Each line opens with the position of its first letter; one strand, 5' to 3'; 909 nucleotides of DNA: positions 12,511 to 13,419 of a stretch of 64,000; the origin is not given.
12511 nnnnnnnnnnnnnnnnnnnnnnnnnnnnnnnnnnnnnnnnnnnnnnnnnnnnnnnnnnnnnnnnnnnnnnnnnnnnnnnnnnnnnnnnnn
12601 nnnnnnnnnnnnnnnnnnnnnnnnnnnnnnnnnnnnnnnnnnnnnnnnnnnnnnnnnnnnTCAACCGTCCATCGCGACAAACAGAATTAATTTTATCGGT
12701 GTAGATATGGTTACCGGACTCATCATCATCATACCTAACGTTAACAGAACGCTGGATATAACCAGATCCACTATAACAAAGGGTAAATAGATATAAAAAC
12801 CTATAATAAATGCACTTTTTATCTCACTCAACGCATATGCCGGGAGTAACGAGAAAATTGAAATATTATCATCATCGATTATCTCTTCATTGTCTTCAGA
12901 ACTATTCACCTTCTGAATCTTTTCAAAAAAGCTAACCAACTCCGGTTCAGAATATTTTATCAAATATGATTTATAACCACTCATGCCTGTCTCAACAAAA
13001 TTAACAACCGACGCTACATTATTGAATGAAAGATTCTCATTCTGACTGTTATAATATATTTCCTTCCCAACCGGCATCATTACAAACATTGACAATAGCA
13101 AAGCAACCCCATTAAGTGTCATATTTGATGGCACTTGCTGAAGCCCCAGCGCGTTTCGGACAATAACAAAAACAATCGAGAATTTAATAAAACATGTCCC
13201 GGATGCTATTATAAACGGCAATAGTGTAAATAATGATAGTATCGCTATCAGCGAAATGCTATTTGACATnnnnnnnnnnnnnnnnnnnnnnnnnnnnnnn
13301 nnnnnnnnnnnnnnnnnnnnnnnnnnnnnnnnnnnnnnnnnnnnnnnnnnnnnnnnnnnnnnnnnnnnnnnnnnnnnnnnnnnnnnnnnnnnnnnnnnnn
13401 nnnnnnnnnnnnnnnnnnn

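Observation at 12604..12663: Nonsense codon at the conserved Trp of the export-apparatus gene epaP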

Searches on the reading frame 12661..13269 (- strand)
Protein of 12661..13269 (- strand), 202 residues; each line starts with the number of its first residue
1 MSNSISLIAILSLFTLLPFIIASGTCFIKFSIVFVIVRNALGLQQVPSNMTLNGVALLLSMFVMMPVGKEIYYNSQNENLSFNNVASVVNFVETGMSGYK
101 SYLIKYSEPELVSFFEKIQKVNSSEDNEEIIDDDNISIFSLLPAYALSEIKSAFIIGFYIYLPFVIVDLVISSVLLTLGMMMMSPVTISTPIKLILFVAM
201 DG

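Call 21: search_protein_families(proteins=[window:12661-13269:-], library=ncbifam, max_evalue=0.001)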
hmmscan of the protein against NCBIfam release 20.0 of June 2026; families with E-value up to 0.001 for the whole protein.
window:12661-13269:- (202 aa): 4 families
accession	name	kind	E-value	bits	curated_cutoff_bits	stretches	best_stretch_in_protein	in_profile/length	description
NF009437.0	PRK12796.1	equivalog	1.7e-105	351.6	263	1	1-202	2-205/223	EscR/YscR/HrcR family type III secretion system export apparatus protein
TIGR01102.1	yscR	equivalog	1.8e-73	246.6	208.6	1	7-202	1-194/202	type III secretion system export apparatus subunit SctR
NF009438.0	PRK12797.1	subfamily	5.3e-65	219.2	179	1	3-202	7-204/217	EscR/YscR/HrcR family type III secretion system export apparatus protein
TIGR01103.1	fliP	equivalog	3.6e-44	150.9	217.45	1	10-202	1-185/197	flagellar type III secretion system pore protein FliP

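Call 26: list_cluster_members(proteins=[window:12664-13269:-, L007:15420-16025:+])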
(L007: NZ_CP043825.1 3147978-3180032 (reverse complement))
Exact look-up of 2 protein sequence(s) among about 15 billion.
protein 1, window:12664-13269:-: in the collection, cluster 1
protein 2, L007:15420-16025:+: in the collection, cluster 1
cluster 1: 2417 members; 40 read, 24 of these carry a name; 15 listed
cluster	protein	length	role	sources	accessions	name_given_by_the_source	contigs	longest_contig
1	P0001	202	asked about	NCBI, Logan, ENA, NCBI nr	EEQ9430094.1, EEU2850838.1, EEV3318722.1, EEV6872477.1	EscR/YscR/HrcR family type III secretion system export apparatus protein [Escherichia ...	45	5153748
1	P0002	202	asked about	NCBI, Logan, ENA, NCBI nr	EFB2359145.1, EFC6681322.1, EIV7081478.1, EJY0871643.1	TPA: EscR/YscR/HrcR family type III secretion system export apparatus protein ... | EscR/YscR/HrcR family type III secretion system export apparatus protein [Escherichia ...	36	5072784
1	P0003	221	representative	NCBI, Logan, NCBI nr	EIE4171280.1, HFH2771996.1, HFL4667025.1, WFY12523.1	EscR/YscR/HrcR family type III secretion system export apparatus protein [Escherichia ...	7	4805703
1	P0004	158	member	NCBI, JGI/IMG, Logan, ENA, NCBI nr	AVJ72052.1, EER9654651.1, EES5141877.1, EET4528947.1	TPA: EscR/YscR/HrcR family type III secretion system export apparatus protein ... | type III secretion system protein [Escherichia coli]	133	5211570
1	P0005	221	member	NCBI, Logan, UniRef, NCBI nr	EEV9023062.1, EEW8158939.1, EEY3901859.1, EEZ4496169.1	EscR/YscR/HrcR family type III secretion system export apparatus protein [Escherichia ... | EscR/YscR/HrcR family type III secretion system export apparatus protein n=1 ...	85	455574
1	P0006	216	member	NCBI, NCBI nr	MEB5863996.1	EscR/YscR/HrcR family type III secretion system export apparatus protein, partial ... | EscR/YscR/HrcR family type III secretion system export apparatus protein [Pseudomonas ...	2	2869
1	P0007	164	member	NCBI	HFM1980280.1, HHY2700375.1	TPA: EscR/YscR/HrcR family type III secretion system export apparatus protein, partial ...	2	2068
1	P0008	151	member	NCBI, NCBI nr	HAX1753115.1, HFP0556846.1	TPA: EscR/YscR/HrcR family type III secretion system export apparatus protein, partial ... | EscR/YscR/HrcR family type III secretion system export apparatus protein [Escherichia ...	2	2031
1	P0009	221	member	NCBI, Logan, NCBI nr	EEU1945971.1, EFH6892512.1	EscR/YscR/HrcR family type III secretion system export apparatus protein [Escherichia ...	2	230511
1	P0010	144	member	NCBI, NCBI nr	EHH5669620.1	EscR/YscR/HrcR family type III secretion system export apparatus protein, partial ... | EscR/YscR/HrcR family type III secretion system export apparatus protein [Escherichia ...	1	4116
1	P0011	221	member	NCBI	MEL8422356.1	EscR/YscR/HrcR family type III secretion system export apparatus protein [Escherichia ...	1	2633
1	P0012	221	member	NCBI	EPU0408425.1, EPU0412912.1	EscR/YscR/HrcR family type III secretion system export apparatus protein [Escherichia ...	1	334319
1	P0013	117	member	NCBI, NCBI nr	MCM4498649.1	EscR/YscR/HrcR family type III secretion system export apparatus protein, partial ... | EscR/YscR/HrcR family type III secretion system export apparatus protein [Escherichia ...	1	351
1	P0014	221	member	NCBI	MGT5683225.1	EscR/YscR/HrcR family type III secretion system export apparatus protein [Escherichia ...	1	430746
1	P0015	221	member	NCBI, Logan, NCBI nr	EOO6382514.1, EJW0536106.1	EscR/YscR/HrcR family type III secretion system export apparatus protein [Escherichia ...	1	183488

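Call 47: find_encoding_contigs(protein=P0002, flank=10000, max_places=8)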
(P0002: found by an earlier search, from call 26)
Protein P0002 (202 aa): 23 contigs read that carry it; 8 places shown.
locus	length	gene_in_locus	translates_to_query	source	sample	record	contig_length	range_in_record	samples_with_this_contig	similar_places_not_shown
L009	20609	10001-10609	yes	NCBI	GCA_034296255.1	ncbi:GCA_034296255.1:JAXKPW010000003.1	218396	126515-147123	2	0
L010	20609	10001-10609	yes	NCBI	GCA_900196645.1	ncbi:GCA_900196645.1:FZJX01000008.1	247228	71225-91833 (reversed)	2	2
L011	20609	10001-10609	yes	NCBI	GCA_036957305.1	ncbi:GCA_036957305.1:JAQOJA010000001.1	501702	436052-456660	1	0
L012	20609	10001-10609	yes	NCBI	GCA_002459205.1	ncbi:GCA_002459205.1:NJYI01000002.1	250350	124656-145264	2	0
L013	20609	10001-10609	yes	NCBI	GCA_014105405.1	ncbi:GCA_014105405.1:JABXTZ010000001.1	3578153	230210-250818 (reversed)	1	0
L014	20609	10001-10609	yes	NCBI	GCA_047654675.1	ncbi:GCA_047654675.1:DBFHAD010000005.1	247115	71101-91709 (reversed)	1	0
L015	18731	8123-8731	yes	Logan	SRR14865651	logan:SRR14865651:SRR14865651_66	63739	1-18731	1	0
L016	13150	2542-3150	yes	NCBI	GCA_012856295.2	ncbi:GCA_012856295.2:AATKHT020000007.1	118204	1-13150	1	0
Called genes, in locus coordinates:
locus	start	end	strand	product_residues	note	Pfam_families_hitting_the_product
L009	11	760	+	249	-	PF12833:HTH_18, PF00165:HTH_AraC (weak)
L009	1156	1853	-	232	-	PF03811:Zn_ribbon_InsA, PF12759:HTH_Tnp_IS1, PF03400:DDE_Tnp_IS1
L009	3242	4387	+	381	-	PF07201:HrpJ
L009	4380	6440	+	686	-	PF00771:FHIPEP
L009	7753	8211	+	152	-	PF02090:SPAM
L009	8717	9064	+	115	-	PF02510:SPAN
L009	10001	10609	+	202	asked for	PF00813:FliP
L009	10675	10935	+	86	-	PF01313:Bac_export_3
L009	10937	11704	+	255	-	PF01311:Bac_export_1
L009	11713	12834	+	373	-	PF01312:Bac_export_2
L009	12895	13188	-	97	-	-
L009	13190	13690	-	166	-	PF00196:GerE (weak)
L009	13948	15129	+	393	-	PF09480:PrgH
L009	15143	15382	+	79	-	PF09392:T3SS_needle_F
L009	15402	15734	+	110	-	PF09392:T3SS_needle_F (weak)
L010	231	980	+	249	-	PF12833:HTH_18, PF00165:HTH_AraC (weak)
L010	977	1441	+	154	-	PF21304:T3S_SPI-1_N0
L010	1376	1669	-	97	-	PF03400:DDE_Tnp_IS1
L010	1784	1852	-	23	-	PF03811:Zn_ribbon_InsA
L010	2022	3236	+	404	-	PF03958:Secretin_N, PF00263:Secretin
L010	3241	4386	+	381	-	PF07201:HrpJ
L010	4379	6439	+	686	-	PF00771:FHIPEP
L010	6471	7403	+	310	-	PF00006:ATP-synt_ab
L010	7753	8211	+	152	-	PF02090:SPAM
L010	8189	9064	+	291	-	PF02510:SPAN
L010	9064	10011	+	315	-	PF26294:SpaO_N, PF26304:FliMN_C_rel (weak), PF01052:FliMN_C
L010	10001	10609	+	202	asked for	PF00813:FliP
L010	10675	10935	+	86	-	PF01313:Bac_export_3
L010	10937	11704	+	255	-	PF01311:Bac_export_1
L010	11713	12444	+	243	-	PF01312:Bac_export_2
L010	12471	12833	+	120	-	PF01312:Bac_export_2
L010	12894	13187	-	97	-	-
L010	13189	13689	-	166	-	PF00196:GerE (weak)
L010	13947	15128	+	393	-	PF09480:PrgH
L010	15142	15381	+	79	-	PF09392:T3SS_needle_F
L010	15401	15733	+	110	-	PF09392:T3SS_needle_F (weak)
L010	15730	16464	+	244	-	PF01514:YscJ_FliF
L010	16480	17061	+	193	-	PF09482:OrgA_MxiK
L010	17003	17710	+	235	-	-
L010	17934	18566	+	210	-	PF00072:Response_reg (weak), PF00196:GerE, PF08281:Sigma70_r4_2 (weak)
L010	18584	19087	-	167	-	PF01464:SLT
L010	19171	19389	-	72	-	-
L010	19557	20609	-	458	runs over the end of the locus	PF00486:Trans_reg_C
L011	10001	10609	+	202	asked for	PF00813:FliP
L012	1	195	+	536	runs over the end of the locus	PF00723:Glyco_hydro_15 (faint)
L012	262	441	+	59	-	PF10753:Toxin_GhoT_OrtT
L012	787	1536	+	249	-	PF12833:HTH_18, PF00165:HTH_AraC (weak)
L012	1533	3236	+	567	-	PF21304:T3S_SPI-1_N0, PF03958:Secretin_N, PF00263:Secretin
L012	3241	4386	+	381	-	PF07201:HrpJ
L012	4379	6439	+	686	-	PF00771:FHIPEP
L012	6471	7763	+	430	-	PF00006:ATP-synt_ab, PF18269:T3SS_ATPase_C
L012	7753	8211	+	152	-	PF02090:SPAM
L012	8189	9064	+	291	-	PF02510:SPAN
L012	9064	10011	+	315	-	PF26294:SpaO_N, PF26304:FliMN_C_rel (weak), PF01052:FliMN_C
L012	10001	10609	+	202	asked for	PF00813:FliP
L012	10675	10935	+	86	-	PF01313:Bac_export_3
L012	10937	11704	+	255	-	PF01311:Bac_export_1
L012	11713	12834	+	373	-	PF01312:Bac_export_2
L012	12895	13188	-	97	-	-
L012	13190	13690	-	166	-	PF00196:GerE (weak)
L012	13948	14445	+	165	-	PF09480:PrgH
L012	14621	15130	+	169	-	PF09480:PrgH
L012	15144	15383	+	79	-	PF09392:T3SS_needle_F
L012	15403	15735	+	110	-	PF09392:T3SS_needle_F (weak)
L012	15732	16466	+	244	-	PF01514:YscJ_FliF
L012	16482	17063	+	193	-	PF09482:OrgA_MxiK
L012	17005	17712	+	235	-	-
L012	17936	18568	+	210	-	PF00072:Response_reg (weak), PF00196:GerE, PF08281:Sigma70_r4_2 (weak)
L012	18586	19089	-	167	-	PF01464:SLT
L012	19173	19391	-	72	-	-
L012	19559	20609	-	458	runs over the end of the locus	PF00486:Trans_reg_C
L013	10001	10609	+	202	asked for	PF00813:FliP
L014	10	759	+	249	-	PF12833:HTH_18, PF00165:HTH_AraC (weak)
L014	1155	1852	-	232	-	PF03811:Zn_ribbon_InsA, PF12759:HTH_Tnp_IS1, PF03400:DDE_Tnp_IS1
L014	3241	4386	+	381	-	PF07201:HrpJ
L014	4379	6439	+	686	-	PF00771:FHIPEP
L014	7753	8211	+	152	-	PF02090:SPAM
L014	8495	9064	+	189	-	PF02510:SPAN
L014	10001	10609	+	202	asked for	PF00813:FliP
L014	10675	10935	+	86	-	PF01313:Bac_export_3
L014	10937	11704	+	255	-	PF01311:Bac_export_1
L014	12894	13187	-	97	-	-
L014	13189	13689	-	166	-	PF00196:GerE (weak)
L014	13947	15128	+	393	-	PF09480:PrgH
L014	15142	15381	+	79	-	PF09392:T3SS_needle_F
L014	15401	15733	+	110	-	PF09392:T3SS_needle_F (weak)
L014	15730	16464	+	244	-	PF01514:YscJ_FliF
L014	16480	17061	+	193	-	PF09482:OrgA_MxiK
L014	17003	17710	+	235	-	-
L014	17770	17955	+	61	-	-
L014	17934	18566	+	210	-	PF00072:Response_reg (weak), PF00196:GerE, PF08281:Sigma70_r4_2 (weak)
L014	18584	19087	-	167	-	PF01464:SLT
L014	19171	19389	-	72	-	-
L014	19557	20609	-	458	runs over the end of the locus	PF00486:Trans_reg_C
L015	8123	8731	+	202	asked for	PF00813:FliP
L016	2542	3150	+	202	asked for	PF00813:FliP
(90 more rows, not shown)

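Call 52: find_encoding_contigs(protein=P0001, flank=9000, max_places=5)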
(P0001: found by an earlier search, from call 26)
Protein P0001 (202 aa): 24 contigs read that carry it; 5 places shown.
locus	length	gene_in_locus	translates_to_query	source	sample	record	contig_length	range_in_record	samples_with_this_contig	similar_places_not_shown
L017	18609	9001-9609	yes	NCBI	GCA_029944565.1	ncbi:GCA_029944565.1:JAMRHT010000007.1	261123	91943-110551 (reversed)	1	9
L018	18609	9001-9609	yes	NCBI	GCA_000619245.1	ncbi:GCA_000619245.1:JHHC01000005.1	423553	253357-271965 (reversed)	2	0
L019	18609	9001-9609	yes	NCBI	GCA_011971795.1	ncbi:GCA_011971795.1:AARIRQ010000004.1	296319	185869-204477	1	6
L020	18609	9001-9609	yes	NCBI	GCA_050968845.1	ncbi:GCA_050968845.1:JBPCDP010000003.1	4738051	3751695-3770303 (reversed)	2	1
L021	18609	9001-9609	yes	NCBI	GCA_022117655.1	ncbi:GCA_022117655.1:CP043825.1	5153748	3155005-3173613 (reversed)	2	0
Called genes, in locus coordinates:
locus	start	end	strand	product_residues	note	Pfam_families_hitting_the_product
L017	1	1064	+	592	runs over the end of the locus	PF13191:AAA_16 (faint), PF13188:PAS_8 (weak), PF00158:Sigma54_activat, PF14532:Sigma54_activ_2, PF07728:AAA_5 (weak), PF25601:AAA_lid_14, PF02954:HTH_8, PF18024:HTH_50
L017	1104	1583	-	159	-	PF00111:Fer2, PF01799:Fer2_2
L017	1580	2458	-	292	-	PF00941:FAD_binding_5, PF03450:CO_deh_flav_C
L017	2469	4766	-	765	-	PF01315:Ald_Xan_dh_C, PF02738:MoCoBD_1, PF20256:MoCoBD_2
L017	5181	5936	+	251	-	PF01476:LysM, PF01551:Peptidase_M23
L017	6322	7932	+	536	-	-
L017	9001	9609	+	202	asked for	PF00813:FliP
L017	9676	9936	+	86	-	PF01313:Bac_export_3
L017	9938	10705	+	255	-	PF01311:Bac_export_1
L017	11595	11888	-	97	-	-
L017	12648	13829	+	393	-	PF09480:PrgH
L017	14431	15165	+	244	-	PF01514:YscJ_FliF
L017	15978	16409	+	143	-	-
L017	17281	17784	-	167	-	PF01464:SLT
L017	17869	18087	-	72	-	-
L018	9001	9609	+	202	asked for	PF00813:FliP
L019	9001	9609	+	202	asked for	PF00813:FliP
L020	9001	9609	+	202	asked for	PF00813:FliP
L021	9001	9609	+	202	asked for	PF00813:FliP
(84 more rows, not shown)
